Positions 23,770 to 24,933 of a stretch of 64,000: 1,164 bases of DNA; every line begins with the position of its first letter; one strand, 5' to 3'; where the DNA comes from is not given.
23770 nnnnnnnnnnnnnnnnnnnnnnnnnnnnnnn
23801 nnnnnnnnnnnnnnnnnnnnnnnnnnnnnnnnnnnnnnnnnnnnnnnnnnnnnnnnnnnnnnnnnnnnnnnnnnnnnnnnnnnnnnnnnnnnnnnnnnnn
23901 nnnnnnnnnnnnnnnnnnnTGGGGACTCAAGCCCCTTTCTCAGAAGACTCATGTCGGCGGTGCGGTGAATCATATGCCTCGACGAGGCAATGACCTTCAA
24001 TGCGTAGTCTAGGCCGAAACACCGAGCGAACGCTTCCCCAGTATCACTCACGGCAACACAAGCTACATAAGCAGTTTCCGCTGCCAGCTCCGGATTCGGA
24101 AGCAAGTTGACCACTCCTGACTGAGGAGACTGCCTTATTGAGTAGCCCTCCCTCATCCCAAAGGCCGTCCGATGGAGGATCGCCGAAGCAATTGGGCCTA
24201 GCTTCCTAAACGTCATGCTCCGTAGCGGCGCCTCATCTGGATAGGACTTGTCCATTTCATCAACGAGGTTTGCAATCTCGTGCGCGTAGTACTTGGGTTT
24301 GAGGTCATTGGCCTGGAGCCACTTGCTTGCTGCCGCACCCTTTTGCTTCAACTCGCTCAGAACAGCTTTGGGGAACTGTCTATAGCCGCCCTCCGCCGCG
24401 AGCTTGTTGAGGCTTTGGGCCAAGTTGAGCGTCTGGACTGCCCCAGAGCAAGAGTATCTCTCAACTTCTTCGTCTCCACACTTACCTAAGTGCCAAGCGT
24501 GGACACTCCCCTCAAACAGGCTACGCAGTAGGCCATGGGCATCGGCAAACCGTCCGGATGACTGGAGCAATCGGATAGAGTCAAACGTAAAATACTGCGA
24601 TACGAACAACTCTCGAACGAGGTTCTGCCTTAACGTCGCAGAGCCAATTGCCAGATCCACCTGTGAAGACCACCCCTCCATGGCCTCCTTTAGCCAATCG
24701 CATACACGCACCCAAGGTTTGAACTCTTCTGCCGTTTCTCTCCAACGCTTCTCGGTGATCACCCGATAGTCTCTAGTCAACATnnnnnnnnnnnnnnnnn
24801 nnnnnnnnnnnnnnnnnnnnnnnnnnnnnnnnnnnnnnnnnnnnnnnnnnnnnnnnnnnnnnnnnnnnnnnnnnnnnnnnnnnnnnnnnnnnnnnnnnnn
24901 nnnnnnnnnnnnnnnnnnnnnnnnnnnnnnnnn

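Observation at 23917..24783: Compositionally foreign gene spliced precisely between carA and carB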

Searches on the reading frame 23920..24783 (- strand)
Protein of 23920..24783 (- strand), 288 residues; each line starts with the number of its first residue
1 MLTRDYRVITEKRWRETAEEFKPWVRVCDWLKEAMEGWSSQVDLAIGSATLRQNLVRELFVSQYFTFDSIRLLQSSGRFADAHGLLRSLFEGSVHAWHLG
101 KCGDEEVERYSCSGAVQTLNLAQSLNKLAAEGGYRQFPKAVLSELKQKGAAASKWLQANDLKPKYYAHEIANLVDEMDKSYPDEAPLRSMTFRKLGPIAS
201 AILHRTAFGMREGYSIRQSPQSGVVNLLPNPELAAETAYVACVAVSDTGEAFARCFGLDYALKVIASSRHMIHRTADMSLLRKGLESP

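Call 5: search_protein_families(library=pfam, proteins=[window:23920-24783:-], max_evalue=1)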
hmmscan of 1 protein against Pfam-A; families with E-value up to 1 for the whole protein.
window:23920-24783:- (288 aa): 3 families
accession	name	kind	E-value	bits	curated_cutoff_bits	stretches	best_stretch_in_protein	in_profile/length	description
PF18928.5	DUF5677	-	1.9e-09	38.3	27.1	1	55-178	3-132/166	Family of unknown function (DUF5677)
PF17716.6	RIMC1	-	0.0044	16.7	25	1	66-122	156-210/256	RAB7A-interacting MON1-CCZ1 complex subunit 1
PF22491.1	DUF6988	-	0.043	14.1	27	1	69-129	10-78/167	Family of unknown function (DUF6988)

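Call 6: search_protein_families(library=padloc, proteins=[window:23920-24783:-], max_evalue=1)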
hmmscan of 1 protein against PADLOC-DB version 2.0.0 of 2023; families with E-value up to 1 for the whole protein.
window:23920-24783:- (288 aa): 0 families

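Call 7: search_protein_families(library=ncbifam, proteins=[window:23920-24783:-], max_evalue=1)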
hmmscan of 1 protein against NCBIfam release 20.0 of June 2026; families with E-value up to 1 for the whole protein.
window:23920-24783:- (288 aa): 0 families

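Call 8: find_homologous_proteins(query=window:23920-24783:-)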
Query window:23920-24783:- (288 aa): 1 proteins with E <= 0.001 among 928 candidates.
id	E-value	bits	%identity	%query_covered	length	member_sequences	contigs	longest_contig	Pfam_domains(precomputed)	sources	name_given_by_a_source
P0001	2.6e-190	649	100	100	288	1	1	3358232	PF18928.6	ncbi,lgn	-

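Call 9: search_protein_families(library=phrogs, proteins=[window:23920-24783:-], max_evalue=1)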
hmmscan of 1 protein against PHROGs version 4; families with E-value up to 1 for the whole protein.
window:23920-24783:- (288 aa): 2 families
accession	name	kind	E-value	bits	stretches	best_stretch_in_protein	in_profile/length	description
phrog_3096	-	tail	0.14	12.5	1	87-183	103-190/204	tail assembly chaperone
phrog_18079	-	unknown function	0.23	11.7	1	94-162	61-127/251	-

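Call 10: search_solved_structures(query=window:23920-24783:-, max_evalue=10)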
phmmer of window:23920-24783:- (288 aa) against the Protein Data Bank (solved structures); distinct sequences matched with E-value up to 10: 3.
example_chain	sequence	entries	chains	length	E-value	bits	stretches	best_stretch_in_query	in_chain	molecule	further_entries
7ju4_n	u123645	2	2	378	0.34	13.4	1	100-160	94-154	Radial spike protein 8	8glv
1sbz_A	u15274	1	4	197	0.89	12.1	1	151-215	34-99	Probable aromatic acid decarboxylase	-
5nks_A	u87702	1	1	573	1.4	11.4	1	71-118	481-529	Dihydropyrimidinase-related protein 4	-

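Call 12: find_encoding_contigs(protein=P0001, flank=10000, max_places=5)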
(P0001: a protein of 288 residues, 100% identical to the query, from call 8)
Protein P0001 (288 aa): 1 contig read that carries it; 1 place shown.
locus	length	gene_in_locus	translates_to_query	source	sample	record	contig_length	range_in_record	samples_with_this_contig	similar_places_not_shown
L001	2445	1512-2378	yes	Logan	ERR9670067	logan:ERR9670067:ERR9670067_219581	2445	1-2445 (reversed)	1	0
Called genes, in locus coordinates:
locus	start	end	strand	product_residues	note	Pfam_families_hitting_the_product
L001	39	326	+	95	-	PF03992:ABM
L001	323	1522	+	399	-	PF00988:CPSase_sm_chain, PF00117:GATase, PF07722:Peptidase_C26 (faint)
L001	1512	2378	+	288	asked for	PF18928:DUF5677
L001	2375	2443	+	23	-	?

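Call 25: search_protein_representatives(protein=window:23920-24783:-)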
Query: 288 residues. Proteins with E-value up to 0.001 (for the whole library): 7; up to 1e-10: 3; up to 1e-30: 1. The best 7 are listed.
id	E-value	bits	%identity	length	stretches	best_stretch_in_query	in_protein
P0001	8.2e-191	648.5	100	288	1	1-288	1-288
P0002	1.5e-18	83.5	28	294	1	19-265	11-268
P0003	1.3e-12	64.0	25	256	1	24-260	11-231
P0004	5.3e-09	52.2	28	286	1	21-248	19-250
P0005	2.7e-08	49.9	24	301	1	18-264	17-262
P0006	3.8e-07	46.1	27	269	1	53-239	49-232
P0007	1.7e-05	40.7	23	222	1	11-215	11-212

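Call 26: predict_structure(protein=window:23920-24783:-)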
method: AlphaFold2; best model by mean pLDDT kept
length: 288 residues; sequences in the alignment: 1
mean_pLDDT: 41.0   pTM: 0.35
mean pLDDT of the five models: 41.0, 35.9, 34.6, 33.4, 30.3
residues with pLDDT >= 90: 0; 70-90: 0; 50-70: 75; < 50: 213
segments of 3 or more residues with pLDDT < 50: 1-66, 76-78, 99-104, 162-288
pLDDT, mean of each block of 10 residues (from residue 1): 26 32 34 37 31 36 43 50 55 54 45 56 57 53 59 60 38 32 29 29 32 35 35 39 35 42 40 36 36
secondary structure, 60 per line:
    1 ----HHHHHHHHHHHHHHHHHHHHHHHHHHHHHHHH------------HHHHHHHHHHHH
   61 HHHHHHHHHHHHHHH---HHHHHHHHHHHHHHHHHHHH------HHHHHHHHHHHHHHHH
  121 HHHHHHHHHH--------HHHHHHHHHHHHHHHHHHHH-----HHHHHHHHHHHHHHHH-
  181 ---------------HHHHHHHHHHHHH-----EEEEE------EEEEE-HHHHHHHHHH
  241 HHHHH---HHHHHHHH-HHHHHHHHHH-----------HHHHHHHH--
elements in order: H5-36 H49-75 H79-98 H105-130 H139-158 H164-179 H196-208 E214-218 E225-229 H231-245 H249-256 H258-267 H279-286

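Call 29: find_homologous_proteins(query=A1, max_evalue=0.001)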
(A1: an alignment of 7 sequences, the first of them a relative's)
Query A1 (7 sequences) (288 aa, profile of the alignment): 5 proteins with E <= 0.001 among 6668 candidates.
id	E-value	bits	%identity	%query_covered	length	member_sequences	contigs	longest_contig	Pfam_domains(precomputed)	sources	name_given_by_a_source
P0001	1.3e-93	331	100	100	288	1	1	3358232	PF18928.6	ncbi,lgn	-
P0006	4.2e-90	320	26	65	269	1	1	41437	PF18928.6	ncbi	ncbi:DUF5677 domain-containing protein [Candidatus Riflebacteria bacterium]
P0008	1.6e-73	265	27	98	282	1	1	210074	PF18928.6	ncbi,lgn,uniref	ncbi:DUF5677 domain-containing protein [Paenibacillus jamilae]|uniref:DUF5677 domain-containing prot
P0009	2.2e-56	209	22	75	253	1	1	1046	PF18928.6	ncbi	-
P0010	3.3e-56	209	24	85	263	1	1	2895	PF18928.6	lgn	-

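Call 30: search_solved_structures(query=A1, max_evalue=10)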
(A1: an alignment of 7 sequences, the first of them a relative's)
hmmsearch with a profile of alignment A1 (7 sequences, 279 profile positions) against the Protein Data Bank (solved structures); distinct sequences matched with E-value up to 10: 13.
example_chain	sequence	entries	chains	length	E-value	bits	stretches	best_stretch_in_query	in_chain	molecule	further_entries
6mka_A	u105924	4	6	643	0.88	12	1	88-158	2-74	penicillin binding protein 5 (PBP5) | Pbp5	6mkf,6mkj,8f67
8f3t_A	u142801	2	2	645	1.6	11.1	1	85-158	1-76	Penicillin binding protein 5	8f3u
8f3f_A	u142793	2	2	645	1.6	11.1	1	85-158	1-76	Penicillin binding protein 5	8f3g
8f3h_A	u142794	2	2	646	1.6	11.1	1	85-158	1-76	Penicillin binding protein 5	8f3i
8f3m_A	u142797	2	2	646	1.6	11.1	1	85-158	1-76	Penicillin binding protein 5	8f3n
8f3r_A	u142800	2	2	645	1.6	11.1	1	85-158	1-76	Penicillin binding protein 5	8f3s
8f3q_A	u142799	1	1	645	1.6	11.1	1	85-158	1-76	Penicillin binding protein 5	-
8f3o_A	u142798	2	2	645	1.6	11.1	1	85-158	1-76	Penicillin binding protein 5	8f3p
8f3j_A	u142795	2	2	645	1.6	11.1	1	85-158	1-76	Penicillin binding protein 5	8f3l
9d25_A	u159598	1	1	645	1.6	11.1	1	85-158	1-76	Penicillin Binding Protein 5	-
8f3v_A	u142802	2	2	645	1.6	11.1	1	85-158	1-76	Penicillin binding protein 5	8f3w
8f3x_A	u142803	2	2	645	1.6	11.1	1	85-158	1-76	Penicillin binding protein 5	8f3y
8f3z_A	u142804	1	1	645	1.6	11.1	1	85-158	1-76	Penicillin binding protein 5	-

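Call 31: find_encoding_contigs(protein=P0008, flank=10000, max_places=3)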
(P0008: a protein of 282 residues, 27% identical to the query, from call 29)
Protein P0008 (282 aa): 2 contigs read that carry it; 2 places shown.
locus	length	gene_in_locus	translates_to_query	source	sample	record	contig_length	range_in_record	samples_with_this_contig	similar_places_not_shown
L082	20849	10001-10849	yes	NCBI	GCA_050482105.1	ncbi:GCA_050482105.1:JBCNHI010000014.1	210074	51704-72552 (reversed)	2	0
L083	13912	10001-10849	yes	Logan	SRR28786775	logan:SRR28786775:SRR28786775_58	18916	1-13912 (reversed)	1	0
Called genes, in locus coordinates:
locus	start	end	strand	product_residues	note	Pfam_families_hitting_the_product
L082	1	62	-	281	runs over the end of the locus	PF04492:Phage_rep_O, PF09524:Phg_2220_C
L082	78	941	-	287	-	-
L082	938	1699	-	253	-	PF00753:Lactamase_B, PF23023:Anti-Pycsar_Apyc1, PF12706:Lactamase_B_2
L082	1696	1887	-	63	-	-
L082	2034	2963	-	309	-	PF03837:RecT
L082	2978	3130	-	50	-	PF21847:DUF6906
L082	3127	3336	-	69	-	-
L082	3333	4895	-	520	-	PF13476:AAA_23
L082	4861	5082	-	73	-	-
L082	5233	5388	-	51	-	-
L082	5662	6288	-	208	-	PF02498:Bro-N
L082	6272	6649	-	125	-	-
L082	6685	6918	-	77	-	PF12844:HTH_19, PF13560:HTH_31, PF01381:HTH_3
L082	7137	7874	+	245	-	PF01381:HTH_3, PF12844:HTH_19, PF13443:HTH_26 (weak), PF13560:HTH_31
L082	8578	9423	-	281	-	PF18863:AbiJ_NTD4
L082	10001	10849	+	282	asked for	PF18928:DUF5677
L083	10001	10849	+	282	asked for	PF18928:DUF5677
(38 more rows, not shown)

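Call 32: find_encoding_contigs(protein=P0006, flank=10000, max_places=3)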
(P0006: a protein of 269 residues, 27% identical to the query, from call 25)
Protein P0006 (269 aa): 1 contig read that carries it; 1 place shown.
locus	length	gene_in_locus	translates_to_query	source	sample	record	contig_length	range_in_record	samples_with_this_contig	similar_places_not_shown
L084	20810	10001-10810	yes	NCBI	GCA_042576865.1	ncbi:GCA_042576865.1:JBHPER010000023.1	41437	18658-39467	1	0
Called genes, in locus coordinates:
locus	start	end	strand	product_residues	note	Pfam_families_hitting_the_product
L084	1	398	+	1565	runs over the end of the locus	PF02384:N6_Mtase (faint), PF07669:Eco57I (weak)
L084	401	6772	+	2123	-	PF00270:DEAD, PF04851:ResIII (faint), PF00271:Helicase_C, PF09369:MZB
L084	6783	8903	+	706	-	PF00580:UvrD-helicase, PF01443:Viral_helicase1 (faint), PF13245:AAA_19, PF13361:UvrD_C, PF13538:UvrD_C_2 (faint)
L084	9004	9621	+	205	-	PF02810:SEC-C (weak)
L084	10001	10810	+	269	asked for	PF18928:DUF5677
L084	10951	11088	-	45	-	PF01381:HTH_3 (weak)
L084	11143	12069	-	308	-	PF01807:Zn_ribbon_DnaG, PF01751:Toprim (faint), PF13155:Toprim_2, PF13662:Toprim_4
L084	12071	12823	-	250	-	PF01695:IstB_IS21, PF24389:ORC-CDC6-like (weak), PF20720:nSTAND3 (faint)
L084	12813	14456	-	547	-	PF00665:rve, PF22483:Mu-transpos_C_2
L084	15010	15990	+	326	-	-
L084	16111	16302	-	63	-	-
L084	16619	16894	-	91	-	PF01313:Bac_export_3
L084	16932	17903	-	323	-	PF11611:DUF4352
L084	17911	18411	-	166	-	-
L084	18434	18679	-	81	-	-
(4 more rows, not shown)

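Call 33: find_encoding_contigs(protein=P0002, flank=10000, max_places=3)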
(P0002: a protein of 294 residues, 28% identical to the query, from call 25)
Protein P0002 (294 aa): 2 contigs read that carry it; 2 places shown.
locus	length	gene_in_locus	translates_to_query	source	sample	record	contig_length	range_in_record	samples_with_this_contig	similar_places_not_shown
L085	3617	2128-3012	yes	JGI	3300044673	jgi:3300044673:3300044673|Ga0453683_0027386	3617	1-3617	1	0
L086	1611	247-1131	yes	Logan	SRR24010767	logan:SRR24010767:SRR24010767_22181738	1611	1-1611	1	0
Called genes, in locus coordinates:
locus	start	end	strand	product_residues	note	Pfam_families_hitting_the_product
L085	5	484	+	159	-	PF00440:TetR_N (weak)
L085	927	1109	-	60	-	-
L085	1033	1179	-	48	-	PF00589:Phage_integrase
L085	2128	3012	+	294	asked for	PF18928:DUF5677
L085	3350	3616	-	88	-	?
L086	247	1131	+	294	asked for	PF18928:DUF5677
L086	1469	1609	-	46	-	?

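Call 36: find_homologous_proteins(query=A2, max_evalue=10)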
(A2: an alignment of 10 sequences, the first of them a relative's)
Query A2 (10 sequences) (288 aa, profile of the alignment): 5 proteins with E <= 10 among 5916 candidates.
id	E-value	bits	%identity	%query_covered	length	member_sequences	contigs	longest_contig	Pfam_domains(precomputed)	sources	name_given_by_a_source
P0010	5.2e-99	349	24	85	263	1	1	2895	PF18928.6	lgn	-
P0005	4.3e-98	346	23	83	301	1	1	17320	PF18928.6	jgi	jgi:hypothetical protein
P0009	3.6e-96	340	22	75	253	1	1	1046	PF18928.6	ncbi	-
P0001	3.4e-92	327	100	100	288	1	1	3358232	PF18928.6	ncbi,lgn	-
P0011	2.6e+0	25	34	17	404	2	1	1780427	PF18928.6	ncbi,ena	-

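Call 38: find_encoding_contigs(protein=P0005, flank=10000, max_places=3)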
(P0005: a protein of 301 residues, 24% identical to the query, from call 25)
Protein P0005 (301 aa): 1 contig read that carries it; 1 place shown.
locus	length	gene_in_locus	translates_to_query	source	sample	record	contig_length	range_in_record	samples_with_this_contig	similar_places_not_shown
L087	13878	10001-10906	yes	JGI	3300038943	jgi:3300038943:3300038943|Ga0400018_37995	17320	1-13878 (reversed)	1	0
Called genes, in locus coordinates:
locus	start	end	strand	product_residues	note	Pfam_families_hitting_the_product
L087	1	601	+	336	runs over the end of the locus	PF14522:Cytochrome_C7 (faint)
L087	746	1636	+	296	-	PF14522:Cytochrome_C7 (faint)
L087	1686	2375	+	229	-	-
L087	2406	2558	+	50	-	-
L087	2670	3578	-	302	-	PF03781:FGE-sulfatase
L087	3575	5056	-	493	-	-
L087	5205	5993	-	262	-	PF00027:cNMP_binding, PF13545:HTH_Crp_2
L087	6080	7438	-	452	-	PF05977:MFS_3, PF07690:MFS_1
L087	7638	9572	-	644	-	PF13185:GAF_2 (weak), PF01590:GAF (weak), PF00990:GGDEF, PF00563:EAL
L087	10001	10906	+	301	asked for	PF18928:DUF5677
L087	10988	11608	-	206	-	-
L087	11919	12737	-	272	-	-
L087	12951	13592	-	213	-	PF18734:HEPN_AbiU2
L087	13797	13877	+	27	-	?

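Call 39: find_encoding_contigs(protein=P0010, flank=10000, max_places=3)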
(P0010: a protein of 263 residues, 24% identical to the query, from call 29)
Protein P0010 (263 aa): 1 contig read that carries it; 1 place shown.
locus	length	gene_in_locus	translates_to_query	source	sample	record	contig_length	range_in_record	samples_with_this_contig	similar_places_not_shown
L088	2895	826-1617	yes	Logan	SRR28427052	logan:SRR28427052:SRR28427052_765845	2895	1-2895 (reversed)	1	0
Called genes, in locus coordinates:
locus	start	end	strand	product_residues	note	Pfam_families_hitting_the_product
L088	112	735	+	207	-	PF01936:NYN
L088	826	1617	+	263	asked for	PF18928:DUF5677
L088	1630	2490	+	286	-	PF18928:DUF5677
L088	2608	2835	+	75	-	-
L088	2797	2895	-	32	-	?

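Call 42: predict_structure(alignment_id=A2)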
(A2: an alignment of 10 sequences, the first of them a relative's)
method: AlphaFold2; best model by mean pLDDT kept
length: 288 residues; sequences in the alignment: 10
mean_pLDDT: 84.0   pTM: 0.83
mean pLDDT of the five models: 84.0, 82.7, 82.4, 81.9, 81.2
residues with pLDDT >= 90: 113; 70-90: 144; 50-70: 21; < 50: 10
segments of 3 or more residues with pLDDT < 50: 1-3, 284-288
pLDDT, mean of each block of 10 residues (from residue 1): 64 82 90 86 70 93 95 91 92 95 93 90 87 80 92 78 71 93 86 80 79 82 80 88 94 90 88 76 43
secondary structure, 60 per line:
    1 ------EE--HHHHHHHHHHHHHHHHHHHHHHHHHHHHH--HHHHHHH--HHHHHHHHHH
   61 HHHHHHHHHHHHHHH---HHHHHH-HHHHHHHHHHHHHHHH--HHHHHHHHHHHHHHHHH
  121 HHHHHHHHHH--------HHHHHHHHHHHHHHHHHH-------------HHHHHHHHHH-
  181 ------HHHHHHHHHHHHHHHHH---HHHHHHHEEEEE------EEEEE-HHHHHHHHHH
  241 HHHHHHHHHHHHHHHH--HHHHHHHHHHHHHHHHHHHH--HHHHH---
elements in order: H11-39 H42-48 H51-75 H79-84 H86-101 H104-130 H139-156 H170-179 H187-203 H207-213 E214-218 E225-229 H231-256 H259-278 H281-285
